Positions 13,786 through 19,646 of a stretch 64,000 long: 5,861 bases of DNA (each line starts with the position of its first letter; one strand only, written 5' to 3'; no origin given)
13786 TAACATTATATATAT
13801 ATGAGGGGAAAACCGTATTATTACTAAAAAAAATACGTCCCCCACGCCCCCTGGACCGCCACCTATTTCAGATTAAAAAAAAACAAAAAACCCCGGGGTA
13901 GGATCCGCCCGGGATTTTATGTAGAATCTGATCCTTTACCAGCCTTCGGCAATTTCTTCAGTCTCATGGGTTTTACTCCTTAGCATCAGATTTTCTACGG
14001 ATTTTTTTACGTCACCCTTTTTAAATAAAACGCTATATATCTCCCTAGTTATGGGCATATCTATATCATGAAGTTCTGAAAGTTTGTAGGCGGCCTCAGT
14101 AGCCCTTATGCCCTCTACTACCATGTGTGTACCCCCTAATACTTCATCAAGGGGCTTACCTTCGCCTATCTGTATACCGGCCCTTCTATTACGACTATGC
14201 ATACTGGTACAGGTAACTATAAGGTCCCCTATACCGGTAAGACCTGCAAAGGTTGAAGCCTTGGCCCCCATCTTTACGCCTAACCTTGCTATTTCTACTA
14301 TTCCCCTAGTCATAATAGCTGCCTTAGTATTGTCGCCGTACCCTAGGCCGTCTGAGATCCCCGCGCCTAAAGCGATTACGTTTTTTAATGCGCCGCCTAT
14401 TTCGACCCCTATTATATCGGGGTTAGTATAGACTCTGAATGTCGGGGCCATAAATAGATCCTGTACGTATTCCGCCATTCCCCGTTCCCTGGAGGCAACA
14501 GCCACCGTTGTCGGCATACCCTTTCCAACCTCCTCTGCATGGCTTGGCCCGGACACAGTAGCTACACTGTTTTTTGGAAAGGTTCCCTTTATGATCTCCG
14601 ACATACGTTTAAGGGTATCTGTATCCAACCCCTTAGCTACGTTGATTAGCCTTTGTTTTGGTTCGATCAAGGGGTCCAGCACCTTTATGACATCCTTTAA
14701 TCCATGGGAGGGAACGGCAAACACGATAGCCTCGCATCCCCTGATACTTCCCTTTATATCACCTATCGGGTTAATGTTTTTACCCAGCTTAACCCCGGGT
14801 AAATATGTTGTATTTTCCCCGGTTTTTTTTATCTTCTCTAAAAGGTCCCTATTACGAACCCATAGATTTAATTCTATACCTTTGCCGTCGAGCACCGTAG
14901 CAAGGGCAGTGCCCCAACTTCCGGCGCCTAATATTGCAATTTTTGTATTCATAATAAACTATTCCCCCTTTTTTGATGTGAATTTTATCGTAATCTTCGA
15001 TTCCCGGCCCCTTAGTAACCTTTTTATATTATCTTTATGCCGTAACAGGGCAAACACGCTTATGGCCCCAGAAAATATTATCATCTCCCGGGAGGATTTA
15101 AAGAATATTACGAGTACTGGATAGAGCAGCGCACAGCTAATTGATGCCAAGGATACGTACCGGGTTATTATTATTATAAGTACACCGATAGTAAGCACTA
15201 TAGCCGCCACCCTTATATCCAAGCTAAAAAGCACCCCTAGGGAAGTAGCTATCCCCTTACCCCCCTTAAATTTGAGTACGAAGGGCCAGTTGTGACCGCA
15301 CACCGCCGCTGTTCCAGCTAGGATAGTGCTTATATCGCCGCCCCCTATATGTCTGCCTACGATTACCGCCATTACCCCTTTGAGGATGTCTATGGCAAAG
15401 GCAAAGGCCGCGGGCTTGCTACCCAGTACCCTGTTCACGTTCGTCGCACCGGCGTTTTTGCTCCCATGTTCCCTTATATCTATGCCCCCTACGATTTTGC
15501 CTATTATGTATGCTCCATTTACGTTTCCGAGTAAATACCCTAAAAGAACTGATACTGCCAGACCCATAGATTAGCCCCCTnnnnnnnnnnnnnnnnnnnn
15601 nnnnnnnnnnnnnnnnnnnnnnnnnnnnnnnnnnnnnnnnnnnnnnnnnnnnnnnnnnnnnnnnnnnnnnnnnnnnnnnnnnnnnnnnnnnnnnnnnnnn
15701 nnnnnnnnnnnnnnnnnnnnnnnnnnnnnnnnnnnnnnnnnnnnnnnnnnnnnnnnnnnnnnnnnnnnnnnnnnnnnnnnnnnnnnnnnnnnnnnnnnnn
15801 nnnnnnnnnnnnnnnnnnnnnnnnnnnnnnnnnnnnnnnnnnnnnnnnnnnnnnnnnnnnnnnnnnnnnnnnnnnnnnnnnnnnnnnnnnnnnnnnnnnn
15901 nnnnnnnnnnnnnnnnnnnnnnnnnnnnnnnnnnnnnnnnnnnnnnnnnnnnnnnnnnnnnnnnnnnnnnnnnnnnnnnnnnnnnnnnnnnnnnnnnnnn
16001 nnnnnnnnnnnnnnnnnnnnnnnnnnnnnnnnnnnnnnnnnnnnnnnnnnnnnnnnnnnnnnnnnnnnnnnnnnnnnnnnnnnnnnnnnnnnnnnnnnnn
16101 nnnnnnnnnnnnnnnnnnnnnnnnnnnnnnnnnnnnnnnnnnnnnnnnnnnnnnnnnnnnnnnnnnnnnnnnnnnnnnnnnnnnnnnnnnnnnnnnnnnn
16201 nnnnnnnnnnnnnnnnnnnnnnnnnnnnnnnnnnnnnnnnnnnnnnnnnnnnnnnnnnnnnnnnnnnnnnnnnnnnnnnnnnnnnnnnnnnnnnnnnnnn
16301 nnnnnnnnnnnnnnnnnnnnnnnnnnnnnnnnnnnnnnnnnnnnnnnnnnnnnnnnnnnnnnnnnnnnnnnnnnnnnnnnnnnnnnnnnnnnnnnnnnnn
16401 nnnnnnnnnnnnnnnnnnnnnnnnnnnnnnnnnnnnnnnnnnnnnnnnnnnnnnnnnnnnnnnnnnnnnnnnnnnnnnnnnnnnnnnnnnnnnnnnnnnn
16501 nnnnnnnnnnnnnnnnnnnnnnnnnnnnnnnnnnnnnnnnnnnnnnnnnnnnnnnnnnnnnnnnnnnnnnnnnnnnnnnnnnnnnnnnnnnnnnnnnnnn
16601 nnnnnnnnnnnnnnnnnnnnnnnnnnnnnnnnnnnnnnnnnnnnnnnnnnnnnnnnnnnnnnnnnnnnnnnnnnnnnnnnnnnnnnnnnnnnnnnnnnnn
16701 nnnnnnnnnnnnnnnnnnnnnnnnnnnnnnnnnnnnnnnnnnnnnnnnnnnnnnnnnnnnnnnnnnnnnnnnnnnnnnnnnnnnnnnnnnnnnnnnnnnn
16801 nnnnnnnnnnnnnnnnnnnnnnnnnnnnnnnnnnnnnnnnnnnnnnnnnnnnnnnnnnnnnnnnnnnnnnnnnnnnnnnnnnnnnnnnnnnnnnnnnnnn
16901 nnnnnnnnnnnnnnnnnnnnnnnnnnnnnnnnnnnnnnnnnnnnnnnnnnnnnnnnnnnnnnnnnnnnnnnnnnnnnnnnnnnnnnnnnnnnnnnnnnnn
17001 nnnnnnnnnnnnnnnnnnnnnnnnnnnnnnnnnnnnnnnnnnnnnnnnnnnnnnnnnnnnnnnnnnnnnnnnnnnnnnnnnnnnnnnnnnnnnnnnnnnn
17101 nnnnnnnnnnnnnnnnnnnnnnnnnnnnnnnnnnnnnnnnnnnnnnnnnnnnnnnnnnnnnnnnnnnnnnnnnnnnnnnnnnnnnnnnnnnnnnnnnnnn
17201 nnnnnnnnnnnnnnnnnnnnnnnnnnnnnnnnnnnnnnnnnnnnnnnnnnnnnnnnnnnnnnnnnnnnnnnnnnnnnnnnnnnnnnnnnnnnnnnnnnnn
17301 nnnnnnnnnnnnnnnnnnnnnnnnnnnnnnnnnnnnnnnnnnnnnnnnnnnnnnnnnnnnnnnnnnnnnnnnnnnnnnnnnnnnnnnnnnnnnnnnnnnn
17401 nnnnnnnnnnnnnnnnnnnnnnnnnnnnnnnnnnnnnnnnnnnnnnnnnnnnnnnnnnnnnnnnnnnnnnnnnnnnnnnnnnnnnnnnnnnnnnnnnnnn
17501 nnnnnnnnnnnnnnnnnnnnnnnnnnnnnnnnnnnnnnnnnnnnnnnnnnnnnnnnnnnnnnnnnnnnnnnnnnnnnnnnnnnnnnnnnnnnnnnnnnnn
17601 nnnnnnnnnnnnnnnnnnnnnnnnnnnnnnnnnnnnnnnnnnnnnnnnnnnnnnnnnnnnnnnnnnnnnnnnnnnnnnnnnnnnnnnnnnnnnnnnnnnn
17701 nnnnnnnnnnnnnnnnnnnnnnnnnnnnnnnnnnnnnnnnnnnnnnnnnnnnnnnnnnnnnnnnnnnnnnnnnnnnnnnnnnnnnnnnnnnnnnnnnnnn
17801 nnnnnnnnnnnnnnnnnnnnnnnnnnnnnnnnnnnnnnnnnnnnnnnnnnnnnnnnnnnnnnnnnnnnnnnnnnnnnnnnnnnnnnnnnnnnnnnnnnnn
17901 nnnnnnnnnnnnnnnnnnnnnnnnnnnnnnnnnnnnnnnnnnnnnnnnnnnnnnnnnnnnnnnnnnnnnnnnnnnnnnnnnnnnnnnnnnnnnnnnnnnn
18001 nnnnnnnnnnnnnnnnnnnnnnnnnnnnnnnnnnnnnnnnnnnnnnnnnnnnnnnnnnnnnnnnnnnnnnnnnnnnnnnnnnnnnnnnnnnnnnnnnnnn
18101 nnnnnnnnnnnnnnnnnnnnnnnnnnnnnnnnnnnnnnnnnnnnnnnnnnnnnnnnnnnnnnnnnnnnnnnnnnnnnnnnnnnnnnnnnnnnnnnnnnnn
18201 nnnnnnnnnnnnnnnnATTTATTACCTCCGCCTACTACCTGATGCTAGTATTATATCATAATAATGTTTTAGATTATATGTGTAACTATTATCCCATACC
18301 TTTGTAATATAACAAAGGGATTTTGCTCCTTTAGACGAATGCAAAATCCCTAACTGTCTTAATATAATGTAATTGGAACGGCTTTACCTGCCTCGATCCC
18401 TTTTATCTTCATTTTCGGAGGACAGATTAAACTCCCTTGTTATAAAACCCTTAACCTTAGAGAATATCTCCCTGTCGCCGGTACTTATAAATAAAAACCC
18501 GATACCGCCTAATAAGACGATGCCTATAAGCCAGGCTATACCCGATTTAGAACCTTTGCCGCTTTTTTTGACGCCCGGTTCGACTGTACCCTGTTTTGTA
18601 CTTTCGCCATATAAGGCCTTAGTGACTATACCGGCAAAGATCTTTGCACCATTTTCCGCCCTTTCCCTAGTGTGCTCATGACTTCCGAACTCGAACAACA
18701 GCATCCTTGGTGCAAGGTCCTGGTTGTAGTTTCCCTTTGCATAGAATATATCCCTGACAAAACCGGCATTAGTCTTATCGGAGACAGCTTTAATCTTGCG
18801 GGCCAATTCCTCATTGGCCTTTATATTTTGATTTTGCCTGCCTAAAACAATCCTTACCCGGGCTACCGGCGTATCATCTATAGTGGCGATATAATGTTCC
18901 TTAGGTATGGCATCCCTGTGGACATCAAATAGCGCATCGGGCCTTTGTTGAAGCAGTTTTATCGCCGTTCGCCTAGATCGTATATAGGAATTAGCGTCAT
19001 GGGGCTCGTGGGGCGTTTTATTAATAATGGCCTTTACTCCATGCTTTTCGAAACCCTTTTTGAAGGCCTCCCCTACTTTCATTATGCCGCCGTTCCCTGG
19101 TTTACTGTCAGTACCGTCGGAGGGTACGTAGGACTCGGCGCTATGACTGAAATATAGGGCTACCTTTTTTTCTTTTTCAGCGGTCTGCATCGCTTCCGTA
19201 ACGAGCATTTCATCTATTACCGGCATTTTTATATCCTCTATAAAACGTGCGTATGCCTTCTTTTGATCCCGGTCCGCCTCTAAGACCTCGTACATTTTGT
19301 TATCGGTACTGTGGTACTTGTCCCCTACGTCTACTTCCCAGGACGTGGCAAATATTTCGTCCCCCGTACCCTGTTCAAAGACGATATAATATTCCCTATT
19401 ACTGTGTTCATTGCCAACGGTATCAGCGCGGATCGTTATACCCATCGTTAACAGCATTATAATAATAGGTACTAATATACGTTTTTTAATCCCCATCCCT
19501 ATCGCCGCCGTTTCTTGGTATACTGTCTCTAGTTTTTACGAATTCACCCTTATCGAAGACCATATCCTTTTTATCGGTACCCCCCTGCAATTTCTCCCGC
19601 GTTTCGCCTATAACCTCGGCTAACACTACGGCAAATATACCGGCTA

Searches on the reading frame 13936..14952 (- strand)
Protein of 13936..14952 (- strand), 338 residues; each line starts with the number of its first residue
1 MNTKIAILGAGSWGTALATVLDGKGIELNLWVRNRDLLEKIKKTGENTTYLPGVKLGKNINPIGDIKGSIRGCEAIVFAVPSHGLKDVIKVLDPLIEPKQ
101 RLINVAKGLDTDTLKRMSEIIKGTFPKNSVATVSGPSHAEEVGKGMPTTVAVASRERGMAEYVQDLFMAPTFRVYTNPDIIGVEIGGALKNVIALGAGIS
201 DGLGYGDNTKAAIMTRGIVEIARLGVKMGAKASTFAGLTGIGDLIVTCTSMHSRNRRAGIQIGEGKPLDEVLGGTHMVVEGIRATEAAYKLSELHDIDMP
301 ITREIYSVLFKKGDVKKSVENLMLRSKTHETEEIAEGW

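Call 7: search_protein_families(library=pfam, proteins=[window:13936-14952:-])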
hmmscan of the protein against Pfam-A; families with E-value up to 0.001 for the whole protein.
window:13936-14952:- (338 aa): 5 families
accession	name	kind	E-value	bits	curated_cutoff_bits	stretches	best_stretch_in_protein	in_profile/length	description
PF07479.19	NAD_Gly3P_dh_C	-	9.6e-57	191.6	25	1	179-319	1-141/142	NAD-dependent glycerol-3-phosphate dehydrogenase C-terminus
PF01210.29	NAD_Gly3P_dh_N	-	6.5e-49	166.4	23.1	1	4-157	1-155/158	NAD-dependent glycerol-3-phosphate dehydrogenase N-terminus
PF20618.3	GPD_NAD_C_bact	-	1.1e-20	74.4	27.6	1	239-305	1-66/66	Bacterial GPD, NAD-dependent C-terminal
PF02558.23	ApbA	-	2.5e-08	34.1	22.2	1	5-112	1-106/150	Ketopantoate reductase PanE/ApbA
PF03807.23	F420_oxidored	-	2.5e-05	25.2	21.6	1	4-102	1-88/94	NADP oxidoreductase coenzyme F420-dependent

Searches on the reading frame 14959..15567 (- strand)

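Call 7: search_protein_families(library=pfam, proteins=[window:14959-15567:-])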
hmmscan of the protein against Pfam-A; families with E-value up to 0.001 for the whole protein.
window:14959-15567:- (202 aa): 1 family
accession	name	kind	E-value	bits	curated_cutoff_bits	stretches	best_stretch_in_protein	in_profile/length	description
PF02660.20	G3P_acyltransf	-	3.8e-53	180.4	24.1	1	9-184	1-164/164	Glycerol-3-phosphate acyltransferase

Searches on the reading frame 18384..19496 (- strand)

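Call 89: search_protein_families(library=pfam, proteins=[window:18384-19496:-], max_evalue=1e-8)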
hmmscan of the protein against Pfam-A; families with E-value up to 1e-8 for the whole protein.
window:18384-19496:- (370 aa): 1 family
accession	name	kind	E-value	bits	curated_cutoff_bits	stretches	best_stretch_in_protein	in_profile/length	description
PF07454.18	SpoIIP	-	1.5e-55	189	24.4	1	80-291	74-268/269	Stage II sporulation protein P (SpoIIP)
